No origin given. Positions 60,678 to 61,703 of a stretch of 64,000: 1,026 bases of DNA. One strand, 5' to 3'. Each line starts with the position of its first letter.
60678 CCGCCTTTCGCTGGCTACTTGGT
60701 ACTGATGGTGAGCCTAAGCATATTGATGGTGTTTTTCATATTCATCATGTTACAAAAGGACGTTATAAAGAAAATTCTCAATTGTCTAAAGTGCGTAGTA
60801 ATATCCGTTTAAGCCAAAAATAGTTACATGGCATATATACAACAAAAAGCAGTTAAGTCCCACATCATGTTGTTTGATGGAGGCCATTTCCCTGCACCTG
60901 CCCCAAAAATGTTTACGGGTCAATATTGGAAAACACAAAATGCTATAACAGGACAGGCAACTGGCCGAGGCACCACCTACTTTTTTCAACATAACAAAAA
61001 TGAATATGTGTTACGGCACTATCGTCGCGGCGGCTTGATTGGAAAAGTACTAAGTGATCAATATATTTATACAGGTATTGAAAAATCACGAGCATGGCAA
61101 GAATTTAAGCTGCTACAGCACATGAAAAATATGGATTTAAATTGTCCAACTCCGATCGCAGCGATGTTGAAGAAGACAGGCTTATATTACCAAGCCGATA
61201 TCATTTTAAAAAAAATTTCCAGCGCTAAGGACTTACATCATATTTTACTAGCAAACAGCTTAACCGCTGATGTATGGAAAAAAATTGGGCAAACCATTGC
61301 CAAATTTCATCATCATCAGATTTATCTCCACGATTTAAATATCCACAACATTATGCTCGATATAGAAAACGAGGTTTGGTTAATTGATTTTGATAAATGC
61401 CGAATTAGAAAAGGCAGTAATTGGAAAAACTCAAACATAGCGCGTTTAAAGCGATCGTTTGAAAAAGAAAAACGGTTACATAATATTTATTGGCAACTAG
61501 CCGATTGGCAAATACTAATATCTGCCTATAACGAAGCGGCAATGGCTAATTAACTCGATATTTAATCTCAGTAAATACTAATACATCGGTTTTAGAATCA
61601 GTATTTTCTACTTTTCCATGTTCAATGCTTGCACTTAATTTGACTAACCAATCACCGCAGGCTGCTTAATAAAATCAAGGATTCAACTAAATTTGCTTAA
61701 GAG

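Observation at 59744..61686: ~1.9-kb G+C-rich insertion carrying a glycosyltransferase and Kdo kinase beside tRNA-Gly(GCC)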

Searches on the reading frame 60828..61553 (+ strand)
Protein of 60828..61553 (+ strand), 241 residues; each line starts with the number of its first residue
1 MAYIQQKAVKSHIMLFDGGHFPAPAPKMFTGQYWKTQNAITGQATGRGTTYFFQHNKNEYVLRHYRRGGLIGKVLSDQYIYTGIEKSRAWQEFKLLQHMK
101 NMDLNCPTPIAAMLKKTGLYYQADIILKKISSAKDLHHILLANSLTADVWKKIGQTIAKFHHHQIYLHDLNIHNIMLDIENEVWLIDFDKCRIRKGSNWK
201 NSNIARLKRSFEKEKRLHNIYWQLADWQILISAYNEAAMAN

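Call 7: search_protein_families(library=pfam, proteins=[window:60828-61553:+], max_evalue=0.01)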
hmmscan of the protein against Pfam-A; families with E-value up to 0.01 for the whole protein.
window:60828-61553:+ (241 aa): 5 families
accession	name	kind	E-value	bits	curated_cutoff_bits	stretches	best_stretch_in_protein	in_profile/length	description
PF06293.20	Kdo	-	3.8e-48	164.1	21.3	1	32-234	2-207/207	Lipopolysaccharide kinase (Kdo/WaaP) family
PF01163.29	RIO1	-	2.5e-06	27.7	22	1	84-189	50-149/187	RIO domain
PF00069.31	Pkinase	-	1.4e-05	25.1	31.7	1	86-198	42-152/263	Protein kinase domain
PF19974.5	TCAD9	-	3.5e-05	23.6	40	1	169-194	303-327/429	Ternary complex associated domain 9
PF01636.29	APH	-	0.00071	19.8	23.2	0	49-162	12-109/239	Phosphotransferase enzyme family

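Call 8: search_protein_families(library=ncbifam, proteins=[window:60828-61553:+], max_evalue=0.01)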
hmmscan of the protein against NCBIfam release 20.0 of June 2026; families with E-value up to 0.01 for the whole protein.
window:60828-61553:+ (241 aa): 11 families
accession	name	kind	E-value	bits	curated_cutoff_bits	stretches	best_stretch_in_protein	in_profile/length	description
NF002475.0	PRK01723.1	equivalog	2.2e-89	298.6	142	1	4-237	3-238/241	3-deoxy-D-manno-octulosonic acid kinase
TIGR03724.2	arch_bud32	equivalog_domain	7.3e-13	48.4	125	1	82-217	33-157/193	KEOPS complex kinase/ATPase Bud32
NF007174.0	PRK09605.1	equivalog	1.3e-09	37.1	447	1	82-219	376-501/535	bifunctional N(6)-L-threonylcarbamoyladenine synthase/serine/threonine protein kinase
NF038151.1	lanthi_synth_III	equivalog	9.2e-08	30.9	575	1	147-192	339-384/833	class III lanthionine synthetase LanKC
NF011460.0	PRK14879.1-1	equivalog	2.6e-07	30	199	1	73-212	42-178/232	Kae1-associated kinase Bud32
NF011461.0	PRK14879.1-2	equivalog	1.7e-06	28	372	1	84-190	45-145/225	Kae1-associated kinase Bud32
NF011464.0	PRK14879.1-7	equivalog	4.2e-06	26.6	246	1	78-214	42-172/221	Kae1-associated kinase Bud32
NF011462.0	PRK14879.1-3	equivalog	0.00015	21.6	174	1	85-189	37-126/192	Kae1-associated kinase Bud32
NF011463.0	PRK14879.1-4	equivalog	0.00028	20.4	188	1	80-198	56-167/237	Kae1-associated kinase Bud32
TIGR02906.1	spore_CotS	subfamily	0.00029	19.9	172.7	1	162-237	187-253/314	CotS family spore coat protein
NF038150.1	lanthi_synth_IV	equivalog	0.0013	17.1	650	1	146-191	300-345/851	class IV lanthionine synthetase LanL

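Call 11: find_homologous_proteins(query=window:60828-61550:+)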
Query window:60828-61550:+ (241 aa): 3524 proteins with E <= 0.001 among 3658 candidates; the best 120 are listed.
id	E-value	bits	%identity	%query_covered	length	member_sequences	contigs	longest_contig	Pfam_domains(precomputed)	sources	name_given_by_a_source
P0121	2.8e-144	497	87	100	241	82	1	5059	PF06293.21,PF00069.32,PF19974.6,PF01163.29,PF01636.30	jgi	jgi:3-deoxy-D-manno-octulosonic acid kinase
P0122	1.2e-131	456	81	99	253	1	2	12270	PF06293.21,PF00069.32,PF19974.6,PF01163.29,PF01636.30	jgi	jgi:3-deoxy-D-manno-octulosonic acid kinase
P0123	3.9e-129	447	79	100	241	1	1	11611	PF06293.21,PF00069.32,PF19974.6,PF01163.29,PF01636.30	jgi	jgi:3-deoxy-D-manno-octulosonic acid kinase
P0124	5.5e-128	444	79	99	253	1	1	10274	PF06293.21,PF00069.32,PF19974.6,PF01163.29,PF01636.30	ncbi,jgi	-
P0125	7.9e-126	436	76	100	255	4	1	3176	PF06293.21,PF00069.32,PF19974.6,PF01163.29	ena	-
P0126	1.1e-125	436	77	100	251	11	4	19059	PF06293.21,PF00069.32,PF19974.6,PF01163.29,PF01636.30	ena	-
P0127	1.2e-124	433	77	99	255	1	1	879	PF06293.21,PF00069.32,PF19974.6,PF01163.29,PF01636.30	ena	-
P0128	1.9e-124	432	76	100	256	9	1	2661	PF06293.21,PF00069.32,PF19974.6,PF01163.29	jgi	jgi:3-deoxy-D-manno-octulosonic acid kinase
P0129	2.3e-124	432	75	100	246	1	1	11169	PF06293.21,PF00069.32,PF19974.6,PF01163.29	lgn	-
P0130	4.9e-124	431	77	99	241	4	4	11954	PF06293.21,PF00069.32,PF19974.6,PF01163.29,PF01636.30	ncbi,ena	-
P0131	4.9e-124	431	78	98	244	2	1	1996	PF06293.21,PF00069.32,PF19974.6,PF01163.29,PF01636.30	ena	-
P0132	2.3e-123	428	76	99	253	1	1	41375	PF06293.21,PF00069.32,PF19974.6,PF01163.29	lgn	-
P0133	3.0e-123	428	77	98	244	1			PF06293.21,PF00069.32,PF19974.6,PF01163.29,PF01636.30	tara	tara:strand:+ start:100 stop:834 length:735 start_codon:yes stop_codon:yes gene_type:complete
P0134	3.5e-123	428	76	100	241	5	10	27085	PF06293.21,PF00069.32,PF19974.6,PF01163.29,PF01636.30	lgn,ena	-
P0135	3.5e-123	428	77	98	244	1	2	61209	PF06293.21,PF00069.32,PF19974.6,PF01163.29,PF01636.30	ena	-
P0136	4.5e-123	427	77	99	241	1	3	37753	PF06293.21,PF00069.32,PF19974.6,PF01163.29,PF01636.30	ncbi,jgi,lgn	jgi:3-deoxy-D-manno-octulosonic acid kinase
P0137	3.7e-122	424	75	100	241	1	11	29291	PF06293.21,PF00069.32,PF19974.6,PF01163.29,PF01636.30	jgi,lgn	jgi:3-deoxy-D-manno-octulosonic acid kinase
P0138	1.1e-121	423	75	99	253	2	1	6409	PF06293.21,PF00069.32,PF19974.6,PF01163.29,PF01636.30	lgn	-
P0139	1.3e-121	423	73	100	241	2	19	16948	PF06293.21,PF00069.32,PF19974.6,PF01163.29,PF01636.30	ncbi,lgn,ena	-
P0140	2.7e-121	422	76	97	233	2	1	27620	PF06293.21,PF00069.32,PF19974.6,PF01163.29,PF01636.30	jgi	-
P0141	3.3e-121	421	78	95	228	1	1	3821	PF06293.21,PF00069.32,PF19974.6,PF01163.29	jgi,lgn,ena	-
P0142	6.6e-121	420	76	97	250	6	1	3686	PF06293.21,PF00069.32,PF19974.6,PF01163.29,PF01636.30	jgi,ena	-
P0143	8.6e-121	420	75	98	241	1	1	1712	PF06293.21,PF00069.32,PF19974.6,PF01163.29,PF01636.30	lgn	-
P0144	6.4e-120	417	74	100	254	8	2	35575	PF06293.21,PF00069.32,PF19974.6,PF01163.29,PF01636.30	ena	-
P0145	9.9e-120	417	74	100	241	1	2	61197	PF06293.21,PF00069.32,PF19974.6,PF01163.29,PF01636.30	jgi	jgi:3-deoxy-D-manno-octulosonic acid kinase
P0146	1.2e-119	416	78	95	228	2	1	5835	PF06293.21,PF00069.32,PF19974.6,PF01163.29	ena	-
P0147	1.5e-119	416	74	99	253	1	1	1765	PF06293.21,PF00069.32,PF19974.6,PF01163.29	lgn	-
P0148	2.1e-119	415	74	98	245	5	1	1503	PF06293.21,PF00069.32,PF19974.6,PF01163.29,PF01636.30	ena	-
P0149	3.0e-119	415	75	100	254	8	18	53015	PF06293.21,PF00069.32,PF19974.6,PF01163.29,PF01636.30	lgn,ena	-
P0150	3.1e-119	415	75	97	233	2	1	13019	PF06293.21,PF00069.32,PF19974.6,PF01163.29,PF01636.30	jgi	jgi:3-deoxy-D-manno-octulosonic acid kinase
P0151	5.5e-119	414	74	99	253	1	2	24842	PF06293.21,PF00069.32,PF19974.6,PF01163.29,PF01636.30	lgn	-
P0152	6.4e-119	414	73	100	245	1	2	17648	PF06293.21,PF00069.32,PF19974.6,PF01163.29,PF01636.30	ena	-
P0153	7.9e-119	414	75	100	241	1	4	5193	PF06293.21,PF00069.32,PF19974.6,PF01163.29,PF01636.30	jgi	jgi:3-deoxy-D-manno-octulosonic acid kinase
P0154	9.3e-119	413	75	100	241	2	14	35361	PF06293.21,PF00069.32,PF19974.6,PF01163.29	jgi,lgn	jgi:3-deoxy-D-manno-octulosonic acid kinase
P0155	1.0e-118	413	73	100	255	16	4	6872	PF06293.21,PF00069.32,PF19974.6,PF01163.29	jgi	jgi:3-deoxy-D-manno-octulosonic acid kinase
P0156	1.9e-118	412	74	100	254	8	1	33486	PF06293.21,PF00069.32,PF19974.6,PF01163.29,PF01636.30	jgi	jgi:3-deoxy-D-manno-octulosonic acid kinase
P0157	3.9e-118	411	71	100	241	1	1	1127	PF06293.21,PF00069.32,PF19974.6,PF01163.29,PF01636.30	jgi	jgi:3-deoxy-D-manno-octulosonic acid kinase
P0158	5.4e-118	411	73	99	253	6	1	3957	PF06293.21,PF00069.32,PF19974.6,PF01163.29,PF01636.30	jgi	jgi:3-deoxy-D-manno-octulosonic acid kinase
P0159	8.7e-118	410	74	98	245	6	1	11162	PF06293.21,PF00069.32,PF19974.6,PF01163.29,PF01636.30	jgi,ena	jgi:3-deoxy-D-manno-octulosonic acid kinase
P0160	1.1e-117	410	72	100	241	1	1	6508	PF06293.21,PF00069.32,PF19974.6,PF01163.29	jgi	jgi:3-deoxy-D-manno-octulosonic acid kinase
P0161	1.8e-117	409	73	98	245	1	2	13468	PF06293.21,PF00069.32,PF19974.6,PF01163.29,PF01636.30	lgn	-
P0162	4.5e-117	408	73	100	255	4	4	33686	PF06293.21,PF00069.32,PF19974.6,PF01163.29,PF01636.30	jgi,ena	-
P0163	1.3e-116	406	73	100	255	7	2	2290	PF06293.21,PF00069.32,PF19974.6,PF01163.29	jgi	jgi:3-deoxy-D-manno-octulosonic acid kinase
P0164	1.4e-116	406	71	100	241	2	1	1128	PF06293.21,PF00069.32,PF19974.6,PF01163.29,PF01636.30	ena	-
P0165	1.8e-116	406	73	100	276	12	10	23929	PF06293.21,PF00069.32,PF19974.6,PF01163.29,PF01636.30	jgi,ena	jgi:3-deoxy-D-manno-octulosonic acid kinase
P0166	1.9e-116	406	72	100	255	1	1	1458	PF06293.21,PF00069.32,PF19974.6,PF01163.29,PF01636.30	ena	-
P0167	2.2e-116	406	70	100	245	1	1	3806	PF06293.21,PF00069.32,PF19974.6,PF01163.29,PF01636.30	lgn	-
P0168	4.0e-116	405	72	100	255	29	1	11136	PF06293.21,PF19974.6,PF01163.29,PF01636.30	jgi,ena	-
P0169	5.0e-116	404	74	99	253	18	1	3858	PF06293.21,PF00069.32,PF19974.6,PF01163.29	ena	-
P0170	6.0e-116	404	73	99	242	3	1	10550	PF06293.21,PF00069.32,PF19974.6,PF01163.29,PF01636.30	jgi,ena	-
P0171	6.1e-116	404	71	100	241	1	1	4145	PF06293.21,PF00069.32,PF19974.6,PF01163.29,PF01636.30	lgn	-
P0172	1.4e-115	403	72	100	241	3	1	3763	PF06293.21,PF00069.32,PF01163.29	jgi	jgi:3-deoxy-D-manno-octulosonic acid kinase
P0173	2.2e-115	402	72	100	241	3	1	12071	PF06293.21,PF00069.32,PF19974.6,PF01163.29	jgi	-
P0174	2.4e-115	402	70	99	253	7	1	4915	PF06293.21,PF00069.32,PF01163.29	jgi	jgi:3-deoxy-D-manno-octulosonic acid kinase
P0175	1.5e-114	400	71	100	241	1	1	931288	PF06293.21,PF00069.32,PF19974.6,PF01163.29,PF01636.30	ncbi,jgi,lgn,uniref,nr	ncbi:3-deoxy-D-manno-octulosonic acid kinase [Paraglaciecola sp. MB-3u-78]|jgi:3-deoxy-D-manno-octul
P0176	3.2e-114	398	72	100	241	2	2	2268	PF06293.21,PF00069.32,PF19974.6,PF01163.29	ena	-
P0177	5.5e-114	398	70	98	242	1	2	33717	PF06293.21,PF00069.32,PF19974.6,PF01163.29,PF01636.30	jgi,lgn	jgi:3-deoxy-D-manno-octulosonic acid kinase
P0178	7.4e-113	394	75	95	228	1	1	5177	PF06293.21,PF00069.32,PF19974.6,PF01163.29,PF01636.30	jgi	jgi:3-deoxy-D-manno-octulosonic acid kinase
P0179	7.4e-113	394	70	99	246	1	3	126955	PF06293.21,PF00069.32,PF19974.6,PF01163.29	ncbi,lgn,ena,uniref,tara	ncbi:3-deoxy-D-manno-octulosonic acid kinase [uncultured Paraglaciecola sp.]|uniref:3-deoxy-D-manno-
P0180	3.8e-112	392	69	99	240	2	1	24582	PF06293.21,PF00069.32,PF19974.6,PF01163.29,PF01636.30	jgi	jgi:3-deoxy-D-manno-octulosonic acid kinase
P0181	7.4e-112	391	70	98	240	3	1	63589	PF06293.21,PF00069.32,PF01163.29,PF01636.30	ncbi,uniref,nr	ncbi:3-deoxy-D-manno-octulosonic acid kinase [Paraglaciecola arctica]|uniref:3-deoxy-D-manno-octulos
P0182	4.0e-111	388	71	99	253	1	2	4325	PF06293.21,PF00069.32,PF19974.6,PF01163.29,PF01636.30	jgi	jgi:3-deoxy-D-manno-octulosonic acid kinase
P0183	2.0e-110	386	69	98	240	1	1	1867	PF06293.21,PF00069.32,PF19974.6,PF01163.29,PF01636.30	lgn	-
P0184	4.4e-110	385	67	99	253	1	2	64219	PF06293.21,PF00069.32,PF19974.6,PF01163.29,PF01636.30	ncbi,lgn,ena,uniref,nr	ncbi:3-deoxy-D-manno-octulosonic acid kinase [uncultured Paraglaciecola sp.]|uniref:3-deoxy-D-manno-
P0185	7.4e-110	384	69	100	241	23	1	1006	PF06293.21,PF00069.32,PF19974.6,PF01163.29,PF01636.30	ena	-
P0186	9.6e-110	384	70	100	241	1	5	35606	PF06293.21,PF00069.32,PF19974.6,PF01163.29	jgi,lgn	jgi:3-deoxy-D-manno-octulosonic acid kinase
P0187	2.7e-109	382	94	75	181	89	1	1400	PF06293.21,PF00069.32,PF19974.6,PF01163.29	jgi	jgi:3-deoxy-D-manno-octulosonic acid kinase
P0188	8.6e-109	381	71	96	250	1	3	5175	PF06293.21,PF00069.32,PF19974.6,PF01163.29,PF01636.30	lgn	-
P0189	1.7e-108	380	68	99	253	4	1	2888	PF06293.21,PF00069.32,PF19974.6,PF01163.29,PF01636.30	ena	-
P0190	3.7e-108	379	67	98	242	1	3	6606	PF06293.21,PF00069.32,PF19974.6,PF01163.29,PF01636.30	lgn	-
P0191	2.4e-107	376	67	100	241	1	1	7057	PF06293.21,PF00069.32,PF19974.6,PF01163.29,PF01636.30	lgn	-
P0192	5.0e-105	368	67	99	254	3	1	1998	PF06293.21,PF00069.32,PF19974.6,PF01163.29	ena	-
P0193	5.8e-105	368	67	96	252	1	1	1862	PF06293.21,PF00069.32,PF19974.6,PF01163.29,PF01636.30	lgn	-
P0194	1.4e-103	364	66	98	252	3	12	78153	PF06293.21,PF00069.32,PF19974.6,PF01163.29,PF01636.30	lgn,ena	-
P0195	3.6e-103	362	66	96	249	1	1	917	PF06293.21,PF00069.32,PF19974.6,PF01163.29,PF01636.30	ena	-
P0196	1.5e-102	360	66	97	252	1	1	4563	PF06293.21,PF00069.32,PF19974.6,PF01163.29,PF01636.30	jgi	jgi:3-deoxy-D-manno-octulosonic acid kinase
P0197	6.4e-100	352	62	98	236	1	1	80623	PF06293.21,PF00069.32,PF19974.6,PF01163.29,PF01636.30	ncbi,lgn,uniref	ncbi:3-deoxy-D-manno-octulosonic acid kinase [Paraglaciecola sp.]|uniref:3-deoxy-D-manno-octulosonic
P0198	2.8e-98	346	64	97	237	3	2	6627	PF06293.21,PF00069.32,PF19974.6,PF01163.29,PF01636.30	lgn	-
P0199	4.4e-98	346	64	97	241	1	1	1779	PF06293.21,PF00069.32,PF19974.6,PF01163.29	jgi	jgi:3-deoxy-D-manno-octulosonic acid kinase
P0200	1.4e-97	344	61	98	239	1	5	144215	PF06293.21,PF00069.32,PF19974.6,PF01163.29,PF01636.30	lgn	-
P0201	1.5e-97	344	61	98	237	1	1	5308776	PF06293.21,PF00069.32,PF19974.6,PF01163.29,PF01636.30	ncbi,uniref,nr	ncbi:3-deoxy-D-manno-octulosonic acid kinase [Paraglaciecola sp. L3A3]|uniref:3-deoxy-D-manno-octulo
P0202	2.4e-95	337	61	97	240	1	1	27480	PF06293.21,PF00069.32,PF19974.6,PF01163.29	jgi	jgi:3-deoxy-D-manno-octulosonic acid kinase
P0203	6.0e-93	329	62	98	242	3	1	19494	PF06293.21,PF00069.32,PF19974.6,PF01163.29,PF01636.30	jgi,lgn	jgi:3-deoxy-D-manno-octulosonic acid kinase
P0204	1.6e-92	327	60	97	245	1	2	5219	PF06293.21,PF00069.32,PF19974.6,PF01163.29,PF01636.30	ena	-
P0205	1.5e-90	321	89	66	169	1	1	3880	PF06293.21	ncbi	-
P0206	6.8e-90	319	58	96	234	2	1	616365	PF06293.21,PF00069.32,PF19974.6,PF01163.29,PF01636.30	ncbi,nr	ncbi:3-deoxy-D-manno-octulosonic acid kinase [Paraglaciecola algarum]|nr:3-deoxy-D-manno-octulosonic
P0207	2.6e-89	317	59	97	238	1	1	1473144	PF06293.21,PF00069.32,PF19974.6,PF01163.29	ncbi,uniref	ncbi:3-deoxy-D-manno-octulosonic acid kinase [Paraglaciecola sp. 2405UD69-4]|uniref:3-deoxy-D-manno-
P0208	6.1e-88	312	57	98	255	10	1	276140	PF06293.21,PF19974.6,PF01163.29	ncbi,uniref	ncbi:3-deoxy-D-manno-octulosonic acid kinase [Paraglaciecola sp.]|uniref:3-deoxy-D-manno-octulosonic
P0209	1.7e-85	304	59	92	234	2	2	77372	PF06293.21,PF00069.32,PF19974.6,PF01163.29,PF01636.30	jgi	jgi:3-deoxy-D-manno-octulosonic acid kinase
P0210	5.1e-85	303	56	99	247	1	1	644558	PF06293.21,PF00069.32,PF19974.6,PF01163.29,PF01636.30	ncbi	ncbi:3-deoxy-D-manno-octulosonic acid kinase [Paraglaciecola aestuariivivens]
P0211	6.7e-85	302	90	60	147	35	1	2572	PF06293.21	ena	-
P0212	1.8e-84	301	55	98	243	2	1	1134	PF06293.21,PF00069.32,PF19974.6,PF01163.29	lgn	-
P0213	2.7e-84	300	57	98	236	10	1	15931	PF06293.21,PF00069.32,PF19974.6,PF01163.29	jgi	jgi:3-deoxy-D-manno-octulosonic acid kinase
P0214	1.8e-80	288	57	92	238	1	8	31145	PF06293.21,PF00069.32,PF19974.6,PF01163.29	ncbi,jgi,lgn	ncbi:MAG: 3-deoxy-D-manno-octulosonic acid kinase [Congregibacter sp.]|jgi:3-deoxy-D-manno-octuloson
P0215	8.6e-80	286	51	94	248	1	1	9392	PF06293.21,PF00069.32,PF19974.6,PF01163.29,PF01636.30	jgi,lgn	jgi:3-deoxy-D-manno-octulosonic acid kinase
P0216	1.7e-79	285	56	92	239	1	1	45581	PF06293.21,PF00069.32,PF19974.6,PF01163.29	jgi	jgi:3-deoxy-D-manno-octulosonic acid kinase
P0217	2.2e-79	284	56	92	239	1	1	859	PF06293.21,PF00069.32,PF19974.6,PF01163.29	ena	-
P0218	2.8e-79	284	55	92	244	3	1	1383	PF06293.21,PF00069.32,PF19974.6,PF01163.29,PF01636.30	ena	-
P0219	3.2e-79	284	61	80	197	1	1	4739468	PF06293.21,PF00069.32,PF19974.6,PF01163.29,PF01636.30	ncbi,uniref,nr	ncbi:3-deoxy-D-manno-octulosonic acid kinase [Paraglaciecola aquimarina]|uniref:3-deoxy-D-manno-octu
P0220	4.3e-79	283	55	92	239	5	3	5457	PF06293.21,PF00069.32,PF19974.6,PF01163.29,PF01636.30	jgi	jgi:3-deoxy-D-manno-octulosonic acid kinase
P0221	7.4e-79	283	51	97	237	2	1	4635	PF06293.21,PF00069.32,PF19974.6,PF01163.29,PF01636.30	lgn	-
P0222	3.3e-78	281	53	98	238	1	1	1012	PF06293.21,PF00069.32,PF19974.6,PF01163.29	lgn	-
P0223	4.5e-78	280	54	97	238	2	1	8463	PF06293.21,PF00069.32,PF19974.6,PF01163.29,PF01636.30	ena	-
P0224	6.4e-78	280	54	94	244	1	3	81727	PF06293.21,PF00069.32,PF19974.6,PF01163.29,PF01636.30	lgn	-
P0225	1.2e-77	279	51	99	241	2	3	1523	PF06293.21,PF00069.32,PF19974.6,PF01163.29,PF01636.30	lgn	-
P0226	1.7e-77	278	52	97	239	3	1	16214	PF06293.21,PF00069.32,PF19974.6,PF01163.29,PF01636.30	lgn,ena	-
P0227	1.9e-77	278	51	99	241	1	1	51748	PF06293.21,PF00069.32,PF19974.6,PF01163.29,PF01636.30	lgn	-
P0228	5.4e-77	277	53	98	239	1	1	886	PF06293.21,PF00069.32,PF19974.6,PF01163.29,PF01636.30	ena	-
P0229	6.6e-77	276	48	99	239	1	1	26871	PF06293.21,PF00069.32,PF19974.6,PF01163.29,PF01636.30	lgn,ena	-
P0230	9.5e-77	276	50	98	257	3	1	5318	PF06293.21,PF00069.32,PF19974.6,PF01163.29,PF01636.30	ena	-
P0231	1.0e-76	276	50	98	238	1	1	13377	PF06293.21,PF00069.32,PF19974.6,PF01163.29,PF01636.30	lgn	-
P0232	1.4e-76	275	58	85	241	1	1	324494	PF06293.21,PF00069.32,PF19974.6,PF01163.29,PF01636.30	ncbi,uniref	ncbi:3-deoxy-D-manno-octulosonic acid kinase [Aliiglaciecola litoralis]|uniref:3-deoxy-D-manno-octul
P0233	2.6e-76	274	51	98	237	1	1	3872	PF06293.21,PF00069.32,PF19974.6,PF01163.29,PF01636.30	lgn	-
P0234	2.8e-76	274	59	85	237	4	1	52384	PF06293.21,PF00069.32,PF19974.6,PF01163.29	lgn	-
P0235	3.7e-76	274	53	97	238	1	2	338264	PF06293.21,PF00069.32,PF19974.6,PF01163.29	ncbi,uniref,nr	ncbi:3-deoxy-D-manno-octulosonic acid kinase [Aliiglaciecola sp. 3_MG-2023]|uniref:3-deoxy-D-manno-o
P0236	5.1e-76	273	55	90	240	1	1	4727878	PF06293.21,PF00069.32,PF19974.6,PF01163.29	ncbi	ncbi:MAG: 3-deoxy-D-manno-octulosonic acid kinase [Aestuariibacter sp.]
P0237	5.3e-76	273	52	96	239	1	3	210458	PF06293.21,PF00069.32,PF19974.6,PF01163.29,PF01636.30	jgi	-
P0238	1.0e-75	272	52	95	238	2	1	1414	PF06293.21,PF00069.32,PF19974.6,PF01163.29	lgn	-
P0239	1.5e-75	272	53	95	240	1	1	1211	PF06293.21,PF00069.32,PF19974.6,PF01163.29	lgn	-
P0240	1.5e-75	272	48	100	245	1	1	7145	PF06293.21,PF00069.32,PF19974.6,PF01163.29,PF01636.30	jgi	jgi:3-deoxy-D-manno-octulosonic acid kinase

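Call 25: find_encoding_contigs(protein=P0175, flank=10000, max_places=2)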
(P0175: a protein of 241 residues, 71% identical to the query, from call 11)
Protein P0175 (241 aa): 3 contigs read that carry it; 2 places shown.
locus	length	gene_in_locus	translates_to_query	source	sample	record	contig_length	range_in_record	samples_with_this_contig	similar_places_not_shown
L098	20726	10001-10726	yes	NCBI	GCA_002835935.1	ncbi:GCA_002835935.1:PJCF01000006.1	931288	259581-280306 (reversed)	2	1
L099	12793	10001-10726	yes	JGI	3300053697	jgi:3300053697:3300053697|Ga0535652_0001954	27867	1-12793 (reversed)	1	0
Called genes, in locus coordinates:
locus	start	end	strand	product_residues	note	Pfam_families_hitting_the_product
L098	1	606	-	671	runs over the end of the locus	PF00580:UvrD-helicase, PF13245:AAA_19, PF13604:AAA_30 (faint), PF13361:UvrD_C, PF13538:UvrD_C_2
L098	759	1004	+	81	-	PF04380:BMFP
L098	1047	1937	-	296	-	PF01040:UbiA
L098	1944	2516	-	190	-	PF04345:Chor_lyase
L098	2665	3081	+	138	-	PF03748:FliL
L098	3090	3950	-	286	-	PF12122:Rhomboid_N, PF01694:Rhomboid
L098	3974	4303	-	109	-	PF00581:Rhodanese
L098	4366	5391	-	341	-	PF08240:ADH_N, PF16912:Glu_dehyd_C, PF00107:ADH_zinc_N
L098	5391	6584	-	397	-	PF00155:Aminotran_1_2, PF00266:Aminotran_5 (weak)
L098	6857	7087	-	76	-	PF00563:EAL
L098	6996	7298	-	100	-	-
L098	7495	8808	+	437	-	PF04413:Glycos_transf_N, PF00534:Glycos_transf_1 (weak)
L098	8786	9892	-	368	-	PF20706:GT4-conflict, PF00534:Glycos_transf_1, PF13692:Glyco_trans_1_4, PF13524:Glyco_trans_1_2 (weak)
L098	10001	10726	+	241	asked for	PF06293:Kdo, PF01636:APH (faint), PF01163:RIO1 (weak), PF00069:Pkinase (weak), PF19974:TCAD9 (weak)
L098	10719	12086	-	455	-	PF14052:Caps_assemb_Wzi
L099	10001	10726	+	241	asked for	PF06293:Kdo, PF01636:APH (faint), PF01163:RIO1 (weak), PF00069:Pkinase (weak), PF19974:TCAD9 (weak)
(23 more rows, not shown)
